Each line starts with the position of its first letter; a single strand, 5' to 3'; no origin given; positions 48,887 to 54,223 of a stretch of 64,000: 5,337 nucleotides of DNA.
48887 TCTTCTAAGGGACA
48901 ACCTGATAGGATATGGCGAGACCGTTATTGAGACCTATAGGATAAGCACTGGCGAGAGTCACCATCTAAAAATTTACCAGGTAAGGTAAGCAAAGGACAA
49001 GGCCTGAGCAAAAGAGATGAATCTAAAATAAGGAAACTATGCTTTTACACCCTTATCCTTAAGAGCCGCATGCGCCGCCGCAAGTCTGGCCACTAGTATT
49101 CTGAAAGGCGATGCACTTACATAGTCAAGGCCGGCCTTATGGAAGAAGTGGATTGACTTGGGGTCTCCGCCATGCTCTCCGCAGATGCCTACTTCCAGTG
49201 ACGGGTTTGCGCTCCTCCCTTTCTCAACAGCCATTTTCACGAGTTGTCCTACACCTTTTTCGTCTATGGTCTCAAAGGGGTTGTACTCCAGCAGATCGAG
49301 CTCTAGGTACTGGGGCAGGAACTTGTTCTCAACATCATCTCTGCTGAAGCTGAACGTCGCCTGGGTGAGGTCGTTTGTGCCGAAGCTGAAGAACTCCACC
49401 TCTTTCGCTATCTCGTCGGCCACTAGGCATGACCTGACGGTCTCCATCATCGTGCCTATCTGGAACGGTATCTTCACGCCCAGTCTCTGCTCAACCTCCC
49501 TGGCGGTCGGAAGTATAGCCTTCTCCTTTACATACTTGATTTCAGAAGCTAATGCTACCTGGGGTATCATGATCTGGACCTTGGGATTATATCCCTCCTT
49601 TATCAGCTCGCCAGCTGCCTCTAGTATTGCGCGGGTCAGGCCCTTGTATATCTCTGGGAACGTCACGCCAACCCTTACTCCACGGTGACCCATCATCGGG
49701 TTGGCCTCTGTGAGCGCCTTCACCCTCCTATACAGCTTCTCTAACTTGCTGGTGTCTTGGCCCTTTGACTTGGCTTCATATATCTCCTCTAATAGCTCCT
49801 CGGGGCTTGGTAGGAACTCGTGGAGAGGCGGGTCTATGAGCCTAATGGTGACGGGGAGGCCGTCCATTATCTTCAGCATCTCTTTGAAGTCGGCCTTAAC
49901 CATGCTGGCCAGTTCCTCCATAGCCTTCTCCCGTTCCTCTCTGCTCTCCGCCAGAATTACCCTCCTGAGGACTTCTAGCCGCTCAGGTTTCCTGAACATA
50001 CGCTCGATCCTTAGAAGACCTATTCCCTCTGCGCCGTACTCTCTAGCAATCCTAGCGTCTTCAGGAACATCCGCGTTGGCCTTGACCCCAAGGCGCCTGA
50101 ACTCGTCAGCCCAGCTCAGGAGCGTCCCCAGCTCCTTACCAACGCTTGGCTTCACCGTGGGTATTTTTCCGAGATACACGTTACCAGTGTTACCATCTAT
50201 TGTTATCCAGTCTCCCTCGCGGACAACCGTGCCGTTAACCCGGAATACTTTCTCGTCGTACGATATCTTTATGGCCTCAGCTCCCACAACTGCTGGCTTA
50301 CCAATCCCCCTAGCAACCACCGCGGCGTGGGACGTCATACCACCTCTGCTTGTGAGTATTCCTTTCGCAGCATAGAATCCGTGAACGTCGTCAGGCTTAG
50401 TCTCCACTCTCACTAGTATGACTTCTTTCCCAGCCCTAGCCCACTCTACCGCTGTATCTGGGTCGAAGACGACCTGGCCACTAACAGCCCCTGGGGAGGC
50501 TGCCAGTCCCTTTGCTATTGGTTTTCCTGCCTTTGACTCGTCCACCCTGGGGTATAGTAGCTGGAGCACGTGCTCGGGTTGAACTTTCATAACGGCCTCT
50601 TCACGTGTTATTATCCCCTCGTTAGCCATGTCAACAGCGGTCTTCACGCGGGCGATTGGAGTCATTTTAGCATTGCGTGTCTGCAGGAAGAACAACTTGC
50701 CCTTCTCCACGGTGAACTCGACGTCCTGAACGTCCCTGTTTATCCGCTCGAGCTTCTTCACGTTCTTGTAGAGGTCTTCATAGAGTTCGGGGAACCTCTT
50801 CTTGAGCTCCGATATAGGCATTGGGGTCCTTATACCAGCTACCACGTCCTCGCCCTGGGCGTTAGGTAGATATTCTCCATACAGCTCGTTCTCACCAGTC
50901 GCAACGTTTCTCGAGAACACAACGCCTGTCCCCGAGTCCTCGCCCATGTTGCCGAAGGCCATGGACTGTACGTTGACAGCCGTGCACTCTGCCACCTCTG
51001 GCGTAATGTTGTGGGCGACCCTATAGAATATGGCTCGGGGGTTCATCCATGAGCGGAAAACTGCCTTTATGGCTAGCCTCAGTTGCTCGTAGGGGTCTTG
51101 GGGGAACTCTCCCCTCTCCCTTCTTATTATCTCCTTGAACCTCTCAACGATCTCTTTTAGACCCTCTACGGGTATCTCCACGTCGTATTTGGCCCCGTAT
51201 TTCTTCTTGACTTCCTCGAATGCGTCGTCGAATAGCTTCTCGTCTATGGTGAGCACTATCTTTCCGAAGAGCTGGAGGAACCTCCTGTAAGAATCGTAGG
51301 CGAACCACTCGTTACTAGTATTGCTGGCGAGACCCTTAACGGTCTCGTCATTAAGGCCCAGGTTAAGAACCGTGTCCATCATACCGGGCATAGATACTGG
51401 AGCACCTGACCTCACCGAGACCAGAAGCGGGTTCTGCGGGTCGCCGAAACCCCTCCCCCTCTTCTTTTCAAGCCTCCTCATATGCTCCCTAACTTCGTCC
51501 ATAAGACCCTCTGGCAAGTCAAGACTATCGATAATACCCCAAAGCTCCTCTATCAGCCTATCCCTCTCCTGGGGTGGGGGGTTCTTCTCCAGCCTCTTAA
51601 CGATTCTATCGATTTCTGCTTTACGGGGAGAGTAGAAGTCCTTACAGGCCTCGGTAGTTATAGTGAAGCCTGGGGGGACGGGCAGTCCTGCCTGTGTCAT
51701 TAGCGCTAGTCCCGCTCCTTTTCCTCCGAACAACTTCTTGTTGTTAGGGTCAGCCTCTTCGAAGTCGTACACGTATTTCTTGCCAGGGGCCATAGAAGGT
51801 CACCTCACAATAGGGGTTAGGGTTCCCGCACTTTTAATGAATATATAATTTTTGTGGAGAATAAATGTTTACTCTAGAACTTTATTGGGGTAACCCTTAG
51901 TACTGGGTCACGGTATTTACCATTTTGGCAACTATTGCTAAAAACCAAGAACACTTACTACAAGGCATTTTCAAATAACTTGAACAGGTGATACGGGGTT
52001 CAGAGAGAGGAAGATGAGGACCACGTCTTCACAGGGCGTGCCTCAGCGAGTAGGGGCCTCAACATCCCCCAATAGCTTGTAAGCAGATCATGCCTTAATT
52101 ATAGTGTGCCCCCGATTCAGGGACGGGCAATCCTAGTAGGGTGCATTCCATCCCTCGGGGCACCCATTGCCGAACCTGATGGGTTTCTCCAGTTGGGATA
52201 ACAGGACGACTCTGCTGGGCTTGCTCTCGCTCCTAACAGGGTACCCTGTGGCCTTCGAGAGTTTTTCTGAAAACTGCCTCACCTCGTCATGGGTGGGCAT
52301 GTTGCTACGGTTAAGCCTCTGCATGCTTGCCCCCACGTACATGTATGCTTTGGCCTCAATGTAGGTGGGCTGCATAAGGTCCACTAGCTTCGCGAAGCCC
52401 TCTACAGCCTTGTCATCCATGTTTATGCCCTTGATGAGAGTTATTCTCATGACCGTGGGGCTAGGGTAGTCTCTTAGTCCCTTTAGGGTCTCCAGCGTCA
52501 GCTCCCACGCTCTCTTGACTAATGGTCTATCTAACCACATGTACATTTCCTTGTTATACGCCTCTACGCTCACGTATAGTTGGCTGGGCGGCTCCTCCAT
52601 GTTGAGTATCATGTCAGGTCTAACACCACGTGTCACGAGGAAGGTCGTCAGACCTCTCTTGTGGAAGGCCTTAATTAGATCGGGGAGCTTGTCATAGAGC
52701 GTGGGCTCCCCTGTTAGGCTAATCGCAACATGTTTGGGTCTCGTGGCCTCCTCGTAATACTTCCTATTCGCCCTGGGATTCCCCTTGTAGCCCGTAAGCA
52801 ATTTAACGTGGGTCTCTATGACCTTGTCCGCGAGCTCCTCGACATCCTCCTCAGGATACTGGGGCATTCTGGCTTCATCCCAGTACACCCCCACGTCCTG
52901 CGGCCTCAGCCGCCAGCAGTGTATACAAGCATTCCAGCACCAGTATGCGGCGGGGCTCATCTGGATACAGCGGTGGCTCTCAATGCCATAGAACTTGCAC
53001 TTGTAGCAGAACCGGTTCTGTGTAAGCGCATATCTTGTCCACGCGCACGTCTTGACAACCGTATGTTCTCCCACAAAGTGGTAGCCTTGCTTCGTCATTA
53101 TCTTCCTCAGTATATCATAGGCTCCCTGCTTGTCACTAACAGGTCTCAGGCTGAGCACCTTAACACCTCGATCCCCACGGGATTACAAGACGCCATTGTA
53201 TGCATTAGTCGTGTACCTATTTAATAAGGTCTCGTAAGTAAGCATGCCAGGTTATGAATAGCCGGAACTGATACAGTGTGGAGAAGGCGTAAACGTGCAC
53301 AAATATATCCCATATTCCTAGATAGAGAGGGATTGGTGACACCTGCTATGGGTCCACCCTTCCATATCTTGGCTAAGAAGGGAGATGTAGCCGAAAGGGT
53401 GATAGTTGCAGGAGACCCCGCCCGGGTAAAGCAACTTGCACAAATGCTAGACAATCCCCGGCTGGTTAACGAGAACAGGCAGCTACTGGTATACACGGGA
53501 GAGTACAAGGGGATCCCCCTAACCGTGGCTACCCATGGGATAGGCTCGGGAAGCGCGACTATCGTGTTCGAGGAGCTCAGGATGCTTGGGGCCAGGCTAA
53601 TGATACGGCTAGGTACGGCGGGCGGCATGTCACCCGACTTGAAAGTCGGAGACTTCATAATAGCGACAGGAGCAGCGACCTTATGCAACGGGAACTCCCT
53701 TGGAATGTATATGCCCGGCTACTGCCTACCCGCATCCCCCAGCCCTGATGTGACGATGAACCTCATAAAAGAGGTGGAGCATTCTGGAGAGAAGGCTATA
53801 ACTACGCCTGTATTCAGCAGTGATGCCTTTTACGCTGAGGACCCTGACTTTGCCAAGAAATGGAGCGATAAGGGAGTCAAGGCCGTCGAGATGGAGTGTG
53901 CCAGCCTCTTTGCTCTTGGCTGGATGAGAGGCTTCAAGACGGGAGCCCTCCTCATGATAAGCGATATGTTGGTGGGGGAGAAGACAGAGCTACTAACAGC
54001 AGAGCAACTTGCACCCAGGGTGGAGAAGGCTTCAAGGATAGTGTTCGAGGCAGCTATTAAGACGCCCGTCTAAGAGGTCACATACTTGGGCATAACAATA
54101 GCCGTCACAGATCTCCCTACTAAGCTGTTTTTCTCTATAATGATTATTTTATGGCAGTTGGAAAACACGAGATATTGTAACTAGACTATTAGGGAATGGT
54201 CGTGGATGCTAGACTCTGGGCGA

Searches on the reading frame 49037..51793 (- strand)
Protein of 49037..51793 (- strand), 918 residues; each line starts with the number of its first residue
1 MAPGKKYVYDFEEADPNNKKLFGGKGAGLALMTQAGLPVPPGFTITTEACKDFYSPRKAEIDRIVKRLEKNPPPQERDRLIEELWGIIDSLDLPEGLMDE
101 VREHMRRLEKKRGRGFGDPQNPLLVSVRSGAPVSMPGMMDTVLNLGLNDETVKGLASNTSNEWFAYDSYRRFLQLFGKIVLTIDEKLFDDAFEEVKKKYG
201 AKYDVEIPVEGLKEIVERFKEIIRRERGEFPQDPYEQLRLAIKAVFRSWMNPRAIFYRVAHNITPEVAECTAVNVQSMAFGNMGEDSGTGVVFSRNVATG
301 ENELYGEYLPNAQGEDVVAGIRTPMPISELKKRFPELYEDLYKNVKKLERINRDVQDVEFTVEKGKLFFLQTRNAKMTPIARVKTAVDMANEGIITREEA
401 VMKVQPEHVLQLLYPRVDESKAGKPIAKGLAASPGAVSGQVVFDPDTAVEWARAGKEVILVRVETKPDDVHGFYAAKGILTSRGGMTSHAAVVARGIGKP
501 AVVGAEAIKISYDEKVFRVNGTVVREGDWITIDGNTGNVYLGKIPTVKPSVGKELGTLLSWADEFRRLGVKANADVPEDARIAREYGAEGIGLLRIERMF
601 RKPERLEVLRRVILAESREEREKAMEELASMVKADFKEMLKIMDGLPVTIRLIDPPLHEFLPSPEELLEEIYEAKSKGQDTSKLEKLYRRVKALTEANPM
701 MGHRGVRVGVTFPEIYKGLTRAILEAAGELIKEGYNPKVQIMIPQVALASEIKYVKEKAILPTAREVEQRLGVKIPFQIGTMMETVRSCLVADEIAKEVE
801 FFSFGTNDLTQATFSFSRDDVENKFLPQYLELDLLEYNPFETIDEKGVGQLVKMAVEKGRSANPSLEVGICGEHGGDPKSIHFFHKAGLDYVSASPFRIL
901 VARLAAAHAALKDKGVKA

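Call 46: search_protein_families(library=pfam, proteins=[window:49037-51793:-], max_evalue=0.0001)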
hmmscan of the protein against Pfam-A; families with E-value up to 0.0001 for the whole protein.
window:49037-51793:- (918 aa): 3 families
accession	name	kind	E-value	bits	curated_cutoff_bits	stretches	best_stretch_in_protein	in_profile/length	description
PF02896.24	PEP-utilizers_C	-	1.7e-74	251.1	22.8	1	554-909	6-291/293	PEP-utilising enzyme, PEP-binding domain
PF01326.24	PPDK_N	-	1.1e-52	179.9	27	2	20-325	2-218/328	Pyruvate phosphate dikinase, AMP/ATP-binding domain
PF00391.29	PEP-utilizers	-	1.6e-24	85.7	23.1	1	456-537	3-72/72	PEP-utilising enzyme, mobile domain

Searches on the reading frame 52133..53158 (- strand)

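Call 47: search_protein_families(library=pfam, proteins=[window:52133-53158:-], max_evalue=0.0001)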
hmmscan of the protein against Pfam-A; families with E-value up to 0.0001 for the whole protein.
window:52133-53158:- (341 aa): 2 families
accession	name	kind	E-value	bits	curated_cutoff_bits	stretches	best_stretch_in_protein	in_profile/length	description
PF08608.17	Wyosine_form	-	1.6e-22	80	22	1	263-322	3-63/63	Wyosine base formation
PF04055.27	Radical_SAM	-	2.1e-17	64.2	29.5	1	72-249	5-158/166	Radical SAM superfamily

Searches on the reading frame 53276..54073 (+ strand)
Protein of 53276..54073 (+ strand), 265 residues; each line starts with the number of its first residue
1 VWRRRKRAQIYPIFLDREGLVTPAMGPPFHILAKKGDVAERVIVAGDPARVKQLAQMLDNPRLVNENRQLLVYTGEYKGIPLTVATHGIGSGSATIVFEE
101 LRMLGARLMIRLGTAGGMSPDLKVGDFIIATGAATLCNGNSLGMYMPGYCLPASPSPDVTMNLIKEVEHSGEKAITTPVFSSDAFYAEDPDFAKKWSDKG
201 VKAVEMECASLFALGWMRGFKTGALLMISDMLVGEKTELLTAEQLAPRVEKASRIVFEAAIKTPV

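Call 47: search_protein_families(library=pfam, proteins=[window:53276-54073:+], max_evalue=0.0001)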
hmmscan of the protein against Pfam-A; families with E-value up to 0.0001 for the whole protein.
window:53276-54073:+ (265 aa): 1 family
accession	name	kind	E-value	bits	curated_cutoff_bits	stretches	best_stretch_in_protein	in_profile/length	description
PF01048.26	PNP_UDP_1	-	1.3e-38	133.2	25.1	1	41-261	2-232/233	Phosphorylase superfamily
